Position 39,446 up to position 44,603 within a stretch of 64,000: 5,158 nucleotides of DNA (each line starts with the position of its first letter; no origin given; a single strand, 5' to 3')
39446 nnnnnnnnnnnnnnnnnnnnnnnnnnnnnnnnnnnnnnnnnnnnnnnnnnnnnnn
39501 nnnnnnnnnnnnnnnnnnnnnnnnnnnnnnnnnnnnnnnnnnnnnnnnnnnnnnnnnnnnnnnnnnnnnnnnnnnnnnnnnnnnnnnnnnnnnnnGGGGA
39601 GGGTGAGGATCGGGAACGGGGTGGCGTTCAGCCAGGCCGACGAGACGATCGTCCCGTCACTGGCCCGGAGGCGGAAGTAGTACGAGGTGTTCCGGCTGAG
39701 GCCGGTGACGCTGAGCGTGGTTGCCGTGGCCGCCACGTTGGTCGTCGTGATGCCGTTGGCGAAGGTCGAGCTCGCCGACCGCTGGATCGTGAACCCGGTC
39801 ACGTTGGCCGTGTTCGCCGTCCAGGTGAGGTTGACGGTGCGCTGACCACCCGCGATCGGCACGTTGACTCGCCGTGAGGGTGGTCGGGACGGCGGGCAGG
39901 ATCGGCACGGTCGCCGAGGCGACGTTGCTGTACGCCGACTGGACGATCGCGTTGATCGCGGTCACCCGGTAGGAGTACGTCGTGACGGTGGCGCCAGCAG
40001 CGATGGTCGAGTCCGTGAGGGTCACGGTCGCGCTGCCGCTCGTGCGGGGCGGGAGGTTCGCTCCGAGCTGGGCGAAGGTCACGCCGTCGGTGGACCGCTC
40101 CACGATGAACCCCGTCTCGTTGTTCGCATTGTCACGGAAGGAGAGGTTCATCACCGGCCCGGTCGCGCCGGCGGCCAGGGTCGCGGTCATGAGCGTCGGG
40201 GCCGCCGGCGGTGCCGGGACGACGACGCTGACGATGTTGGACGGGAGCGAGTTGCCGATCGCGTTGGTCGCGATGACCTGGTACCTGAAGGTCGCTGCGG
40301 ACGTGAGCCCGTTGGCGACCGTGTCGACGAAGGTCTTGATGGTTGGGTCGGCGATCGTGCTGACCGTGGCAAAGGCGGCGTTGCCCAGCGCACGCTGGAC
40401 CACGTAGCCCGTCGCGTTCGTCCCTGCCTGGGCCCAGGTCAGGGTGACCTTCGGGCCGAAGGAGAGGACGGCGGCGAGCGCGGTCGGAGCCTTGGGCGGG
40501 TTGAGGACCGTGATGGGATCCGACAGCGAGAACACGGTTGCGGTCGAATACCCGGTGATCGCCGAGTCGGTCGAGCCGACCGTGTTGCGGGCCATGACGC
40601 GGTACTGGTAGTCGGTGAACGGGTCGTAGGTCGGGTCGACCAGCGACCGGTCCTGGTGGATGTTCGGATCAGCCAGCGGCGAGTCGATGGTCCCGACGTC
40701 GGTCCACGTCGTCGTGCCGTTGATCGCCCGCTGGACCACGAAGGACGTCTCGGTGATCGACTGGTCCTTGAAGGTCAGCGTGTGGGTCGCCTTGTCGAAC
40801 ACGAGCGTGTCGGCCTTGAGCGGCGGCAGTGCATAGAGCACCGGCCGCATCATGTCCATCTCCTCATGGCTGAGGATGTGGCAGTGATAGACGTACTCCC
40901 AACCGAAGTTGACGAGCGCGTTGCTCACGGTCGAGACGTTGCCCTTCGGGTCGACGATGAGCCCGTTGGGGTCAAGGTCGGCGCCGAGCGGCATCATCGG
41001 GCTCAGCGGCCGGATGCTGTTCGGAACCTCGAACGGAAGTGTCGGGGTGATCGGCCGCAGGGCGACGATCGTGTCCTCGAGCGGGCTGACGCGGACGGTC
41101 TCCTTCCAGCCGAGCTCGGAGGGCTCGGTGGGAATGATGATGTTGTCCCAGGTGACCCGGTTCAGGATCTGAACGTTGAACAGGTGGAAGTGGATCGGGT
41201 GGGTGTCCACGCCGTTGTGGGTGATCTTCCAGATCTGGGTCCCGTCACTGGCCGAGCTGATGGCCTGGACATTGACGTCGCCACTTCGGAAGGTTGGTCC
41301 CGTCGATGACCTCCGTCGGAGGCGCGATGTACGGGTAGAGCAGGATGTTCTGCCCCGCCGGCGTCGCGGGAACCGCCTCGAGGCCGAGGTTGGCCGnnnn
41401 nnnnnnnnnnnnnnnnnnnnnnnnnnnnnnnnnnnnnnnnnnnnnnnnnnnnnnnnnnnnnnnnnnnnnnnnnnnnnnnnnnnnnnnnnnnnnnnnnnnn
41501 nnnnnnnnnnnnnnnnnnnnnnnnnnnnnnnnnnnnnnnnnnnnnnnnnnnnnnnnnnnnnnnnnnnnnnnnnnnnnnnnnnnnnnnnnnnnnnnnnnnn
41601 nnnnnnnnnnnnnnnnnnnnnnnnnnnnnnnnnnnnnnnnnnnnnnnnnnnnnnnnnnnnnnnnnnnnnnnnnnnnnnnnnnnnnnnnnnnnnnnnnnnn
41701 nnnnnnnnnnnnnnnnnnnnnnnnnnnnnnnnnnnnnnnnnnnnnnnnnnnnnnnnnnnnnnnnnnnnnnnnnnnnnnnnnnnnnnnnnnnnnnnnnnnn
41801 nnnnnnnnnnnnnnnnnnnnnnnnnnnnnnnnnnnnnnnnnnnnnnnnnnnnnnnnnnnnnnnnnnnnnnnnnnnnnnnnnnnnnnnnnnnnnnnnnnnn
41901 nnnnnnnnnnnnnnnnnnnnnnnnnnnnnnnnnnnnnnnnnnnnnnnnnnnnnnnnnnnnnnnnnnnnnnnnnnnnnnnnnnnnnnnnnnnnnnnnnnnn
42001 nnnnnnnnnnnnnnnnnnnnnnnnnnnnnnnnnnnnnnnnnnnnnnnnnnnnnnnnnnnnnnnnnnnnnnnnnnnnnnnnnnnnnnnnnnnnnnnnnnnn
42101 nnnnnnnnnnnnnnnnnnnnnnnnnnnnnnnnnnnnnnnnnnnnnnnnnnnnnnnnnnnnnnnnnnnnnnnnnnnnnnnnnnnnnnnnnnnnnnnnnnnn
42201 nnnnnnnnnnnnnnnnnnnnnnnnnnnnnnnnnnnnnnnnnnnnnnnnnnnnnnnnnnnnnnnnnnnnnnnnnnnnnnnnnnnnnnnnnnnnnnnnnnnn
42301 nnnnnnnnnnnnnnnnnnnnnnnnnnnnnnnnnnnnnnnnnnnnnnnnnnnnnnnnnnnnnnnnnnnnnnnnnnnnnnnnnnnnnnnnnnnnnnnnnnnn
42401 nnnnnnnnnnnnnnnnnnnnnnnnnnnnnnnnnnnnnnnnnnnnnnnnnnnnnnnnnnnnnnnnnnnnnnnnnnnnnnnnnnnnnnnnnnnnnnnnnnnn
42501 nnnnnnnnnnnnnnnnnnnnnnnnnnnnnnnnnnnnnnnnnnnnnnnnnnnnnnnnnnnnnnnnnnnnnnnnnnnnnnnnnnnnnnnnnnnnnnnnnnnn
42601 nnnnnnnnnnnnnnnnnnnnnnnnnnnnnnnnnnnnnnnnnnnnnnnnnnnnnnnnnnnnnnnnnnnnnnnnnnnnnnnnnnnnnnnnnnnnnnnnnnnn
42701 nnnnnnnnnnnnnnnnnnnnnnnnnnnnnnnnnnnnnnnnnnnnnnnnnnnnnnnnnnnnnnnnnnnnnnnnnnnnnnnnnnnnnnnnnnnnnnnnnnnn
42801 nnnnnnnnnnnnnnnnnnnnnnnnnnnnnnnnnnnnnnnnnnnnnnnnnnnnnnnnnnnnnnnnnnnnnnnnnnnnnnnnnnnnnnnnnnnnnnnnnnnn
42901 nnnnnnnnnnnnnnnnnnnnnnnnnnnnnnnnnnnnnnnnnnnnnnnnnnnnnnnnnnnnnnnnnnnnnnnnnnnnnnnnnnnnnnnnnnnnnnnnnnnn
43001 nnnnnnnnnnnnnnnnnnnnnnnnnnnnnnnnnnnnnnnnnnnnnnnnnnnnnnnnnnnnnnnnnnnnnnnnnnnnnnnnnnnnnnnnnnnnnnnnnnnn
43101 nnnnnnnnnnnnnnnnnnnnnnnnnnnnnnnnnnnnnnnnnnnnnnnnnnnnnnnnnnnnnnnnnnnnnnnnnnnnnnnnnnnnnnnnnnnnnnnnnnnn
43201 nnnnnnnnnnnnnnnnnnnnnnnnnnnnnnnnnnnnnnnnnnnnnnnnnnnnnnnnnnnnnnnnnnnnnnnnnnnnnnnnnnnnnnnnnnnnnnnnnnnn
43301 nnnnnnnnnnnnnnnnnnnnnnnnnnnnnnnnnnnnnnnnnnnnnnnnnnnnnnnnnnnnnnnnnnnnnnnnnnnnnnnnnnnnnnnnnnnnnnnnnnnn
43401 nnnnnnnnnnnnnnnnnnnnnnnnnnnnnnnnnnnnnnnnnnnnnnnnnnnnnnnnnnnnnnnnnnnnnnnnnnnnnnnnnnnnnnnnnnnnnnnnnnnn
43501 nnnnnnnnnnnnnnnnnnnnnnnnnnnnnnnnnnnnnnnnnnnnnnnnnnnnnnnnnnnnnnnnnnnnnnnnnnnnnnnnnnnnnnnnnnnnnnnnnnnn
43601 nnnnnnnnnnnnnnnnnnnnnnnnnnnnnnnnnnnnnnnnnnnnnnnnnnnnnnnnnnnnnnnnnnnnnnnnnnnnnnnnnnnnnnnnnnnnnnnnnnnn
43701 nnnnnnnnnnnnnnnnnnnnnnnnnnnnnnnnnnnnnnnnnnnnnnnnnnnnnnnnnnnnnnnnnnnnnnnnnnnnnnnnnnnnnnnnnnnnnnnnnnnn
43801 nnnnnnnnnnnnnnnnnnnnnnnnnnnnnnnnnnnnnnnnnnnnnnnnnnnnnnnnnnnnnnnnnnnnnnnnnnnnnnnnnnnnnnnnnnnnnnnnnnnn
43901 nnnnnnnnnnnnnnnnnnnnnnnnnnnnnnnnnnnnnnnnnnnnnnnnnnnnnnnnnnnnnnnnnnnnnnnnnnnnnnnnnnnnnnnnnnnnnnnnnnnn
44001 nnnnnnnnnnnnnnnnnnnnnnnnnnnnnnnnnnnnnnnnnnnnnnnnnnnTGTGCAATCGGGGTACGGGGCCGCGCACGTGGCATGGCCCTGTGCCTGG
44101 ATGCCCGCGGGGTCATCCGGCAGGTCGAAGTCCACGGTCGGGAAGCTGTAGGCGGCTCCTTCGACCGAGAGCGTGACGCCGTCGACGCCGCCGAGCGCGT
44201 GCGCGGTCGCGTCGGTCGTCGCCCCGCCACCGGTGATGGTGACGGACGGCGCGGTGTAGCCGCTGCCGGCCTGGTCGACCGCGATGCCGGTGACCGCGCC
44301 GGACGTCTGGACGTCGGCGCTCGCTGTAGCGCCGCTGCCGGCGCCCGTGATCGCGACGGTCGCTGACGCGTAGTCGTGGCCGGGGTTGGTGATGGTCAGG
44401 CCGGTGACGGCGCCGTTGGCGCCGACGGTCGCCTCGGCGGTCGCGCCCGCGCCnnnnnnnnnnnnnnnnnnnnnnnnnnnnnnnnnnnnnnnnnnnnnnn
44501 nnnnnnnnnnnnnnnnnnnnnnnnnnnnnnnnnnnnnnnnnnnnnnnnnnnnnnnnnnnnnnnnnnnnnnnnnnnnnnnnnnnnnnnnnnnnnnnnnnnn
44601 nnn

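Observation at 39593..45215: A roughly 1,870-aa secreted multicopper oxidase with GSGY tandem repeats and four C-terminal FN3 modules, the most heavily broken gene in the window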

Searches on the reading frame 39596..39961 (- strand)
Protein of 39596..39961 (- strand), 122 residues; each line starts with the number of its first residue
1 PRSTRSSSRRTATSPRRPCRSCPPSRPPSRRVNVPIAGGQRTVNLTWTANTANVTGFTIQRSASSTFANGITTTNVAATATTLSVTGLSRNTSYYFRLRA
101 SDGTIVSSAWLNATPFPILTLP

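Call 5: search_protein_families(library=pfam, proteins=[window:39596-39961:-], max_evalue=0.01)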
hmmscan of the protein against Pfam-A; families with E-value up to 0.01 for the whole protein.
window:39596-39961:- (122 aa): 3 families
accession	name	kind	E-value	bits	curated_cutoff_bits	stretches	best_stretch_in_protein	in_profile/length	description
PF00041.27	fn3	-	4.1e-08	33.8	25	1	28-103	3-71/84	Fibronectin type III domain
PF16656.11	Pur_ac_phosph_N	-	9.9e-06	26.5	30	1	31-112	3-90/93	Purple acid Phosphatase, N-terminal domain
PF00161.24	RIP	-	0.0056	16.7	21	1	17-87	33-99/197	Ribosome inactivating protein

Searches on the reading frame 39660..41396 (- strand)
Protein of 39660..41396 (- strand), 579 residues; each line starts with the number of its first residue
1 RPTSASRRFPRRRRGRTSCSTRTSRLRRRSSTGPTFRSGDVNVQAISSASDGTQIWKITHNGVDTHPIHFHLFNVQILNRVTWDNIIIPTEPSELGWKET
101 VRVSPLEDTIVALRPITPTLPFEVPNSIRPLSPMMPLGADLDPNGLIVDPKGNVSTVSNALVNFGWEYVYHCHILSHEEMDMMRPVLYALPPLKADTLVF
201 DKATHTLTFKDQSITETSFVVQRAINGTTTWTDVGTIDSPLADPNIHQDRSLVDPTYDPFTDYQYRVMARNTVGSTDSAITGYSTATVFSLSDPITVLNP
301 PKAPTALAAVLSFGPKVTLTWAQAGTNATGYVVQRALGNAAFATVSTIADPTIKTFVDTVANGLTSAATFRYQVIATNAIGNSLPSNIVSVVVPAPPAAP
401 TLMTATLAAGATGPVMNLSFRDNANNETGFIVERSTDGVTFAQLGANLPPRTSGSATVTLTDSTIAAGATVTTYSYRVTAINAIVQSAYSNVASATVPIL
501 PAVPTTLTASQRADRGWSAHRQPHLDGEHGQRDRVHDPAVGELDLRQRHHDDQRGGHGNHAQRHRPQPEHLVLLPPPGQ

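Call 5: search_protein_families(library=pfam, proteins=[window:39660-41396:-], max_evalue=0.01)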
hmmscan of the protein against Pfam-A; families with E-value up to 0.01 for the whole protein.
window:39660-41396:- (579 aa): 3 families
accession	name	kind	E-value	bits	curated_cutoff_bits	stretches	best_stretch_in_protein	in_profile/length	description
PF07731.20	Cu-oxidase_2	-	3.6e-11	43.4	20.4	2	41-115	30-107/137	Multicopper oxidase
PF00041.27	fn3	-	3.4e-06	27.6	25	0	316-391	15-83/84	Fibronectin type III domain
PF25059.1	FN3_DSCAM-DSCAML_C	-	0.0012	19.6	39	0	217-280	21-75/89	DSCAM/DSCAML C-terminal Fn3-like domain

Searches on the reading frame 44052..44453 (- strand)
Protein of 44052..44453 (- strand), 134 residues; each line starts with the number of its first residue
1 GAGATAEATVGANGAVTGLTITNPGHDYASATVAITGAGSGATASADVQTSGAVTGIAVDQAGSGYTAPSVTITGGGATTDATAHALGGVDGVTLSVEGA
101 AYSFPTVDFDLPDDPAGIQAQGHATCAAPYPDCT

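Call 79: search_protein_families(library=pfam, proteins=[window:44052-44453:-], max_evalue=10)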
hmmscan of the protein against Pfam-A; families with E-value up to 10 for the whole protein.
window:44052-44453:- (134 aa): 1 family
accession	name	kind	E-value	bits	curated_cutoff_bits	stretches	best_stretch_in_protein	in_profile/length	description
PF13550.12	Phage-tail_3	-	0.066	13.5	23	1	19-55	71-107/164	Putative phage tail protein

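Call 107: search_protein_families(library=phrogs, proteins=[window:44052-44453:-], max_evalue=0.001)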
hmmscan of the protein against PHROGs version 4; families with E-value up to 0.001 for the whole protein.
window:44052-44453:- (134 aa): 12 families
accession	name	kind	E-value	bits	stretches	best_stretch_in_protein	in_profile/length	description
phrog_701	-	head and packaging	4.1e-13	47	1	1-108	1151-1262/6136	virion structural protein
phrog_19630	-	head and packaging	1.3e-10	40.7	1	1-107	1147-1257/1266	virion structural protein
phrog_22827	-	unknown function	6.5e-09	35.9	1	2-107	130-241/613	-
phrog_708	-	tail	3.1e-08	32.7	1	1-103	805-909/1383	baseplate wedge subunit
phrog_438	-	tail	4.6e-08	33.7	2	12-80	194-264/478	baseplate wedge subunit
phrog_460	-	connector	1.3e-06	28.4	1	10-82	225-300/385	head closure Hc2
phrog_2885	-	tail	8.7e-06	23.3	1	1-74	1078-1151/4179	baseplate wedge subunit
phrog_18802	-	head and packaging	3.4e-05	21.5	1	39-114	2863-2939/3007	virion structural protein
phrog_4406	-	head and packaging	7e-05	20.6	1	12-78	1578-1687/3231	virion structural protein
phrog_5342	-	tail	0.00013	19.9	1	16-100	61-148/3319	tail fiber protein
phrog_30655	-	head and packaging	0.00015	20.2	1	12-94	117-205/1678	virion structural protein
phrog_1922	-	tail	0.00029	20.4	1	11-77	829-895/932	baseplate hub subunit and tail lysozyme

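Call 108: search_protein_families(library=ncbifam, proteins=[window:44052-44453:-], max_evalue=0.01)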
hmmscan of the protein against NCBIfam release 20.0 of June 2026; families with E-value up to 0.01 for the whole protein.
window:44052-44453:- (134 aa): 0 families
